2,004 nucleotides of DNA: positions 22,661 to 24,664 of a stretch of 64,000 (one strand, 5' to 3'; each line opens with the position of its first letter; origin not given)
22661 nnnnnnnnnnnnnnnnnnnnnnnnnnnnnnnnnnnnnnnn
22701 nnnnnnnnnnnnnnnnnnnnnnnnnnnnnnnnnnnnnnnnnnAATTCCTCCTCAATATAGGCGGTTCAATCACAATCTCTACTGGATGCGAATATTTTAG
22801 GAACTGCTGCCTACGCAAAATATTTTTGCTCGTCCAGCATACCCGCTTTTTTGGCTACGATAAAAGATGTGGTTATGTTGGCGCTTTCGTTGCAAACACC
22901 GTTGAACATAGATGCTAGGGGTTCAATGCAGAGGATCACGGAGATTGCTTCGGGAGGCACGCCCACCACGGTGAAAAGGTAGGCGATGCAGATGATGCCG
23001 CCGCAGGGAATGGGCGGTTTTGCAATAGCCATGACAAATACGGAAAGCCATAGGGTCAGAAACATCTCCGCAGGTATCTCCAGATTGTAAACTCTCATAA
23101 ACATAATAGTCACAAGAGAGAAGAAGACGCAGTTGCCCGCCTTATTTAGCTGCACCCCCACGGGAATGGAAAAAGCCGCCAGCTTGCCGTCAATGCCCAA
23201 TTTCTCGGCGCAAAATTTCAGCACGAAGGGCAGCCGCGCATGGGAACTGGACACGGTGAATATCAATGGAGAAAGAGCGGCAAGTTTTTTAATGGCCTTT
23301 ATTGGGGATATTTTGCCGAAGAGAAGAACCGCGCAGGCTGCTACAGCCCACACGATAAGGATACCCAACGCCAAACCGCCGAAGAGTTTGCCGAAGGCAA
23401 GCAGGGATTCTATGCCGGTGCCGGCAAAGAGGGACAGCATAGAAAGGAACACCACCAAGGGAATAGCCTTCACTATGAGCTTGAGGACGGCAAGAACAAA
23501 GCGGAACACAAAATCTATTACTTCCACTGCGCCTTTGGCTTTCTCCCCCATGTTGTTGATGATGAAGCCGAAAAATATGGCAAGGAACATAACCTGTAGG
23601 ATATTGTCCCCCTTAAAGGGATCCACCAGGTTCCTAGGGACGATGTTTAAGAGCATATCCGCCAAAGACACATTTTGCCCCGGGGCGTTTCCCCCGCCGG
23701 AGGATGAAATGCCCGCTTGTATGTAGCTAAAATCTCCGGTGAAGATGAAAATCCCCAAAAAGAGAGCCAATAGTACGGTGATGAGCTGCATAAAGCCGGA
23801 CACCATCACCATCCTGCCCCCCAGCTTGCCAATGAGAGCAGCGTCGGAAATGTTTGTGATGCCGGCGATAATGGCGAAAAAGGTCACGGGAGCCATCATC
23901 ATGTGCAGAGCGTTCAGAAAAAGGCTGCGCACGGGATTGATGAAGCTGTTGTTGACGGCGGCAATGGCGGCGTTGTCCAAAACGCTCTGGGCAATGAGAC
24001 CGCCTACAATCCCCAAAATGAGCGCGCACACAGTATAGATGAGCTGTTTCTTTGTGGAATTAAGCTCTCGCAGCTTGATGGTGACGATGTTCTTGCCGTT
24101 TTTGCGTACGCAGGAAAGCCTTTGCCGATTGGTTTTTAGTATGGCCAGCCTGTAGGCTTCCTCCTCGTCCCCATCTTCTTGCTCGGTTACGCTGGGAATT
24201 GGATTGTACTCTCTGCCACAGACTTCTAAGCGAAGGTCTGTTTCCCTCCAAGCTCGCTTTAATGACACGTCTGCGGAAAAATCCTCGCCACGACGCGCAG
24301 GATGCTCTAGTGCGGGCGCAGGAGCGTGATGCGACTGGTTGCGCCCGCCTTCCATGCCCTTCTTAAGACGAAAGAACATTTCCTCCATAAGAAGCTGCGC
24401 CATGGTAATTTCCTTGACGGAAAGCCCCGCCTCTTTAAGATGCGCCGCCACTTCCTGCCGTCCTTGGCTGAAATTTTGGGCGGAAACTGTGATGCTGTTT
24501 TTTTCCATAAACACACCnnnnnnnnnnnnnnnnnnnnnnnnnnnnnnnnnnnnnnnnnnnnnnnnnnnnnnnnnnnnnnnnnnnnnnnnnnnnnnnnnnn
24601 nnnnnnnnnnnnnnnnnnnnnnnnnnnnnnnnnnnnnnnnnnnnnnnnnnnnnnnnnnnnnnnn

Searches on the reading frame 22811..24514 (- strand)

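Call 17: search_protein_families(library=ncbifam, proteins=[window:22811-24514:-], max_evalue=0.00001)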
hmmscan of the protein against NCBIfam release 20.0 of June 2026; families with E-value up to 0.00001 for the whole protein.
window:22811-24514:- (567 aa): 4 families
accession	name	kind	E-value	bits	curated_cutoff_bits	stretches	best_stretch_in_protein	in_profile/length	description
NF002461.0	PRK01663.1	subfamily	4.4e-36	124.8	513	1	156-565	8-410/428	C4-dicarboxylate transporter DctA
NF009587.0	PRK13027.1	subfamily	2.6e-29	102.3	570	1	158-564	10-410/442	C4-dicarboxylate transporter DctA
NF008440.0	PRK11283.1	equivalog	7e-22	77.8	638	1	162-564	13-419/437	glutamate/aspartate:proton symporter GltP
NF010151.0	PRK13628.1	equivalog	7.1e-12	45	308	1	160-522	11-362/407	serine/threonine transporter SstT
